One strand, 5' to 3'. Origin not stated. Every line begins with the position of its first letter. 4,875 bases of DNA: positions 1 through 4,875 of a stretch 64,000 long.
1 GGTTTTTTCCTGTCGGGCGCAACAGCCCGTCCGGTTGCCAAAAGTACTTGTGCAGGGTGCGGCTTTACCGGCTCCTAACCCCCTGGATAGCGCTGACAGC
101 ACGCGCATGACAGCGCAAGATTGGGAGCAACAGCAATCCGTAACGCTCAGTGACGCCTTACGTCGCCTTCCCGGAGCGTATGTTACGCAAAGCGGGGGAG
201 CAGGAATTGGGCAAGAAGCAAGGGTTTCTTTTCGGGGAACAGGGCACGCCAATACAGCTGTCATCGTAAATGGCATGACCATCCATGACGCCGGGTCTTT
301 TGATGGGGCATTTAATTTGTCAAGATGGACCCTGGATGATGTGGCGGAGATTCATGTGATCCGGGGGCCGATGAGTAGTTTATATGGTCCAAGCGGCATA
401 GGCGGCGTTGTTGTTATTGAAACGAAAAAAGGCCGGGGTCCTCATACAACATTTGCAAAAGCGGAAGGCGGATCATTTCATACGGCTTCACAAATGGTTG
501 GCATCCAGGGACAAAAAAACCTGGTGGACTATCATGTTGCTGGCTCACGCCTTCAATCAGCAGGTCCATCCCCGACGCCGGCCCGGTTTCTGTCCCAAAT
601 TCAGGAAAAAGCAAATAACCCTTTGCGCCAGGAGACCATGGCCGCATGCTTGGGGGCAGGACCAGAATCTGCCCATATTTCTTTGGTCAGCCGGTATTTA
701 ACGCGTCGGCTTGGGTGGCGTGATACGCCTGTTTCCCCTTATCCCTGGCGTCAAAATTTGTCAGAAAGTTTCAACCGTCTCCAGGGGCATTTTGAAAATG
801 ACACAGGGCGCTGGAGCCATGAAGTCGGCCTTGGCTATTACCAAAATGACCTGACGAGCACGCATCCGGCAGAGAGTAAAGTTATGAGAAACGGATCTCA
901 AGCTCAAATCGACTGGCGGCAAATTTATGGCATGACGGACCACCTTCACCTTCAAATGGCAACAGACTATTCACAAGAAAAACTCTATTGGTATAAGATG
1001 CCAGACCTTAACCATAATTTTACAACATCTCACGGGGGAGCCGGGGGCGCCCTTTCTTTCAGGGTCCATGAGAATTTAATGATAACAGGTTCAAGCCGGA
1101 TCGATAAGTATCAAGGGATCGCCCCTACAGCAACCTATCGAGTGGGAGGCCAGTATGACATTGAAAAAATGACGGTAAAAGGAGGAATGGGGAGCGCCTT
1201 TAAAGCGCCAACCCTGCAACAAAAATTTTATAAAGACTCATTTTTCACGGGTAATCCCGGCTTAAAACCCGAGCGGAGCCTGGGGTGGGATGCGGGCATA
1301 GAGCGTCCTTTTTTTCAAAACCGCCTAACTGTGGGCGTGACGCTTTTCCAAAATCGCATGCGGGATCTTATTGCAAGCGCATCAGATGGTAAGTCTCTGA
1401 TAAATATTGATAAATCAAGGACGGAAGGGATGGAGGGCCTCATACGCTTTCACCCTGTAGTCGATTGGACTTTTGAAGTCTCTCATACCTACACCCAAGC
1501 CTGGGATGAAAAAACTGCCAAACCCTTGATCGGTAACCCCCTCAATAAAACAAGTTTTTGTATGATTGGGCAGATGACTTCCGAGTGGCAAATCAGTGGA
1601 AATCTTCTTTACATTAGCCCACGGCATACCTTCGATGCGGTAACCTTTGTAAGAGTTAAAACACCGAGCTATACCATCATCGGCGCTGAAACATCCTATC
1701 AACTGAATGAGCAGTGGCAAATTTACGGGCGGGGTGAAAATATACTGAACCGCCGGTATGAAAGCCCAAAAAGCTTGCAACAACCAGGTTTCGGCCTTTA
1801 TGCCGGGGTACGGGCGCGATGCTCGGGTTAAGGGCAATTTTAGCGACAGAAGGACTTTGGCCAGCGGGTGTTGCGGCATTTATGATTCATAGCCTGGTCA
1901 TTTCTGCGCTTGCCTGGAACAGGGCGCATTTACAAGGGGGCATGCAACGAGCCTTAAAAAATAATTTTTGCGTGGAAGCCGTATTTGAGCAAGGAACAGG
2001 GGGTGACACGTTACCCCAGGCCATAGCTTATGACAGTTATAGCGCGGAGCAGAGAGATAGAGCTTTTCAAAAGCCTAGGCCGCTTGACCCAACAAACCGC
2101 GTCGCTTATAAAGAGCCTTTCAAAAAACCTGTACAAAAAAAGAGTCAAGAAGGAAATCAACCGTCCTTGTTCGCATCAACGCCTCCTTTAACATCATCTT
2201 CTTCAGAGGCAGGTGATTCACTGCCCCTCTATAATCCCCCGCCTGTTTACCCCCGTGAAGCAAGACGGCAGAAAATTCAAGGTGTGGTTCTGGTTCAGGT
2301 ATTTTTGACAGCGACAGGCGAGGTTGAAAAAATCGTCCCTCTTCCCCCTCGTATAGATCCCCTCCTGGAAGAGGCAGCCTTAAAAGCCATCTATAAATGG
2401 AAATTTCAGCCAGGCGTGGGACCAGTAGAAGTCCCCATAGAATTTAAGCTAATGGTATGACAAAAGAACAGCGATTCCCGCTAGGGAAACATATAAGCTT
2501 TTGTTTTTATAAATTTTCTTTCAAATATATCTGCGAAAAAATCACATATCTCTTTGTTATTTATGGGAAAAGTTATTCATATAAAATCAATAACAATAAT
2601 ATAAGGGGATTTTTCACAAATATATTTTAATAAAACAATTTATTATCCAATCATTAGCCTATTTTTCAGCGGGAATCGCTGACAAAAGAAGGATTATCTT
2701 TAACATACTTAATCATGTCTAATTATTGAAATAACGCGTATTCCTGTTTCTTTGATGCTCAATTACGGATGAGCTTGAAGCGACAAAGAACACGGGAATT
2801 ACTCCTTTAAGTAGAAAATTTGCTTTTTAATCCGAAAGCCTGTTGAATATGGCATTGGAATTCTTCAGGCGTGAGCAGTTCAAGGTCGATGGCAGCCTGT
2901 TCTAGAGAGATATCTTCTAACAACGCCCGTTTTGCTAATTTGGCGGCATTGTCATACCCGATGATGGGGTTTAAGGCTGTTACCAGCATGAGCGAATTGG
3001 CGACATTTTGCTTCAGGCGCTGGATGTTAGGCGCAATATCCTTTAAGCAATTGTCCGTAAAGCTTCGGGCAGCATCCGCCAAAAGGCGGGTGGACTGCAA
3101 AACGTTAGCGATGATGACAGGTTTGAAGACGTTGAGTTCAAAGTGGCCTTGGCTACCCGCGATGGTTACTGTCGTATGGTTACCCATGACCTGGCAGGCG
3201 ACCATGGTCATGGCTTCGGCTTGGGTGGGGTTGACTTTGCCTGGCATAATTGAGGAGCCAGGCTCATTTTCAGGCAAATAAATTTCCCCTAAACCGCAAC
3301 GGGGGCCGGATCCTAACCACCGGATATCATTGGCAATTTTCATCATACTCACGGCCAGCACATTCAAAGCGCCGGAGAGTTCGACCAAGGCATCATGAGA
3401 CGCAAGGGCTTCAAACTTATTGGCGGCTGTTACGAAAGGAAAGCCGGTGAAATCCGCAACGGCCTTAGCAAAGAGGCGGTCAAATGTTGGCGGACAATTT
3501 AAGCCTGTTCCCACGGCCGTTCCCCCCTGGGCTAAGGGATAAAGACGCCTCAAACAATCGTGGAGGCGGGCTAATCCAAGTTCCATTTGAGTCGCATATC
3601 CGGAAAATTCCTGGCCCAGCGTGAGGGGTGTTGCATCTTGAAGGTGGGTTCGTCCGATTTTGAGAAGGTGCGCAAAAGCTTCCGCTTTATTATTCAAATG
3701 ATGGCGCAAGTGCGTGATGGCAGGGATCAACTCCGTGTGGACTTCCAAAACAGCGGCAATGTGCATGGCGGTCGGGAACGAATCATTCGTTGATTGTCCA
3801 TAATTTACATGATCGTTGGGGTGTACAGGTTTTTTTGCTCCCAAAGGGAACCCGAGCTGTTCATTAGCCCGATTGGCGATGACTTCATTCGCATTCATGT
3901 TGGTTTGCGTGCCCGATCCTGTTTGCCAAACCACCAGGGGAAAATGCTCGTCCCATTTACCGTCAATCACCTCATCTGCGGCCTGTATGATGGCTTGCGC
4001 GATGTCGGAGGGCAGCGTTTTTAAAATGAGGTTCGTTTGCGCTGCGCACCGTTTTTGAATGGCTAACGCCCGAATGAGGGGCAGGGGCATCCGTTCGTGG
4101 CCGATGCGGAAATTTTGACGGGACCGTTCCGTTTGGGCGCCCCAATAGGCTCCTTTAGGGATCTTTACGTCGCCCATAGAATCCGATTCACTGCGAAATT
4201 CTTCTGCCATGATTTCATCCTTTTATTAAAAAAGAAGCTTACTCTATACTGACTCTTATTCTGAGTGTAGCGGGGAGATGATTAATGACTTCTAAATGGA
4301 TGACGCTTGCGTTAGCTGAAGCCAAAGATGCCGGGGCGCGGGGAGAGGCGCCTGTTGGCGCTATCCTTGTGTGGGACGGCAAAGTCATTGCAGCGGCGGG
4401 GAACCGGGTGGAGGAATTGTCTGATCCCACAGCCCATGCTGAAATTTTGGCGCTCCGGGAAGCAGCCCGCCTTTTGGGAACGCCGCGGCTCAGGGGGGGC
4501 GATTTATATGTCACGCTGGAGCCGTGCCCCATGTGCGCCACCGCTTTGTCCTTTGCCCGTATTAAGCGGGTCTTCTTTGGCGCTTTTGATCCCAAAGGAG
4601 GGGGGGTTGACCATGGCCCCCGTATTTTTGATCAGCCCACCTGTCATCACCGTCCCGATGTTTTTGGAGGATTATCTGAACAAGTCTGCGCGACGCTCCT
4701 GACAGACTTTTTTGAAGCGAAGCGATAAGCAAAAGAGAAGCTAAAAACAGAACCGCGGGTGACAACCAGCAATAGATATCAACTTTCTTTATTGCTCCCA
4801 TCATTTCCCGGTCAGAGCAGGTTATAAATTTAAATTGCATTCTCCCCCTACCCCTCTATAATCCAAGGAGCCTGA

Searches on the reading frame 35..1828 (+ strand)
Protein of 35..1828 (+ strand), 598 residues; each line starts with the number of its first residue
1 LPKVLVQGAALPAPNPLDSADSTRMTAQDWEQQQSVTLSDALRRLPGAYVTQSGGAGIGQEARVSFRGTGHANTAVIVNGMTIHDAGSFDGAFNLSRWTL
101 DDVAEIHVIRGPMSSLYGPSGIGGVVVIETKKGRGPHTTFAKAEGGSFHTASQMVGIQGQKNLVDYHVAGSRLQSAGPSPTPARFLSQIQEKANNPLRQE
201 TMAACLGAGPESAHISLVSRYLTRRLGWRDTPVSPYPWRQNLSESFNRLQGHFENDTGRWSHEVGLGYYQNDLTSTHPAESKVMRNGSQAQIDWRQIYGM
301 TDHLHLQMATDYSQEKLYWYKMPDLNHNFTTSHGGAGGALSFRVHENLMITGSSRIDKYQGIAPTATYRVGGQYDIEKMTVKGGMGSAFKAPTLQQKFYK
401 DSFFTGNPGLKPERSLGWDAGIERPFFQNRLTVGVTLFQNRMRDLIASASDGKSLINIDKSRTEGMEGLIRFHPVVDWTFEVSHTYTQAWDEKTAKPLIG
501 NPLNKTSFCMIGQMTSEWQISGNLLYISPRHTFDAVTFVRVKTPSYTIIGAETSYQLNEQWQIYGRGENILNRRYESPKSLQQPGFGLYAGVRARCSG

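Call 41: search_protein_families(library=pfam, proteins=[window:35-1828:+], max_evalue=1)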
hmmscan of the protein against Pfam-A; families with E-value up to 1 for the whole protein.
window:35-1828:+ (598 aa): 4 families
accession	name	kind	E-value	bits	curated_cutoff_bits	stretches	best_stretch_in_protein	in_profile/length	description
PF00593.30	TonB_dep_Rec_b-barrel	-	1.4e-35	124.4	27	1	239-570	55-436/436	TonB dependent receptor-like, beta-barrel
PF07715.20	Plug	-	4.3e-20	72.7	23.9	1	22-125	9-107/107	TonB-dependent Receptor Plug Domain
PF14905.12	OMP_b-brl_3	-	0.00013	21.6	27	1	402-580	205-383/408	Outer membrane protein beta-barrel family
PF18113.7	Rbx_binding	-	0.013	15.8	22.1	1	538-580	8-50/71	Rubredoxin binding C-terminal domain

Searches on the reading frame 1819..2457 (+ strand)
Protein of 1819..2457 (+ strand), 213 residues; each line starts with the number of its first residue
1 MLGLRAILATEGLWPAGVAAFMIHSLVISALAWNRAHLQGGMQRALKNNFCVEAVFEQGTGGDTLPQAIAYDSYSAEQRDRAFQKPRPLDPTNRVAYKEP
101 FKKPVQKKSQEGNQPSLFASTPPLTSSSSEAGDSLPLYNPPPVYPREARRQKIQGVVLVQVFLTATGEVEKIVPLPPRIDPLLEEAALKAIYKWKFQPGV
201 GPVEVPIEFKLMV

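Call 41: search_protein_families(library=pfam, proteins=[window:1819-2457:+], max_evalue=1)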
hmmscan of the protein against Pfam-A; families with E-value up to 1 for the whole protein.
window:1819-2457:+ (213 aa): 1 family
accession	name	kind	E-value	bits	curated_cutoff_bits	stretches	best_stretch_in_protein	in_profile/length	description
PF03544.19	TonB_C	-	2.3e-14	54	24.6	1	140-211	1-79/79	Gram-negative bacterial TonB protein C-terminal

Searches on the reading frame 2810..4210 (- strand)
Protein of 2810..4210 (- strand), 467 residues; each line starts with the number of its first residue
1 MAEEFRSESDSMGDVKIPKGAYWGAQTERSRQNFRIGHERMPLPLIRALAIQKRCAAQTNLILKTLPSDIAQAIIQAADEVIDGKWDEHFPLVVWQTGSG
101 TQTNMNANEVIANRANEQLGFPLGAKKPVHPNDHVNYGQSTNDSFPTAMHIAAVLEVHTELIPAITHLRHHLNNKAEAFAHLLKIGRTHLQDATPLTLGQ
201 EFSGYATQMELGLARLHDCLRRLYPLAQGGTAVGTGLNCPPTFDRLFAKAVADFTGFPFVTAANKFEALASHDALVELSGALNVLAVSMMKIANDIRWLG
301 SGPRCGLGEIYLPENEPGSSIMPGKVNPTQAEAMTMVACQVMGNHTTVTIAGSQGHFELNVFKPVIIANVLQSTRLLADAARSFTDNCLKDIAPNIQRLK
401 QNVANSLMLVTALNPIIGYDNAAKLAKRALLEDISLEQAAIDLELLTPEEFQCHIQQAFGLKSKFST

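Call 41: search_protein_families(library=pfam, proteins=[window:2810-4210:-], max_evalue=1)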
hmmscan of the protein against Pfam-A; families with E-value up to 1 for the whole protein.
window:2810-4210:- (467 aa): 3 families
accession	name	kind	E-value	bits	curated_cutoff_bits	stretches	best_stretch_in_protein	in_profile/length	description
PF00206.25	Lyase_1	-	4.3e-116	388.1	27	1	14-343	2-312/312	Lyase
PF10415.14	FumaraseC_C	-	4.3e-16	59.5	32.5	1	409-452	1-44/54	Fumarase C C-terminus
PF24889.1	CCTL2_WNK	-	0.22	11.9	27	1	329-397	7-70/75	WNK CCTL2 domain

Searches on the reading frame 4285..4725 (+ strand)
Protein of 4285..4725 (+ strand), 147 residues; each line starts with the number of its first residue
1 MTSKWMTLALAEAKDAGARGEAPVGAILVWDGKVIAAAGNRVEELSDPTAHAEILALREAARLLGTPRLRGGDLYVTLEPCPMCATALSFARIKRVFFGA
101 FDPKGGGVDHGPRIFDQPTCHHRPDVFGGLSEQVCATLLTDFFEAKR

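Call 41: search_protein_families(library=pfam, proteins=[window:4285-4725:+], max_evalue=1)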
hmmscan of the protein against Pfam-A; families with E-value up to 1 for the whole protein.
window:4285-4725:+ (147 aa): 3 families
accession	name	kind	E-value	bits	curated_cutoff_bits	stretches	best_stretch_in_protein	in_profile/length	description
PF14437.12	MafB19-deam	-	1.4e-27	96.7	27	1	3-146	4-141/142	MafB19-like deaminase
PF00383.29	dCMP_cyt_deam_1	-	1.1e-26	93.1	25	1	3-99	5-101/102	Cytidine and deoxycytidylate deaminase zinc-binding region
PF14439.12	Bd3614-deam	-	0.00013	22.4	38.5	1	26-88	13-74/113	Bd3614-like deaminase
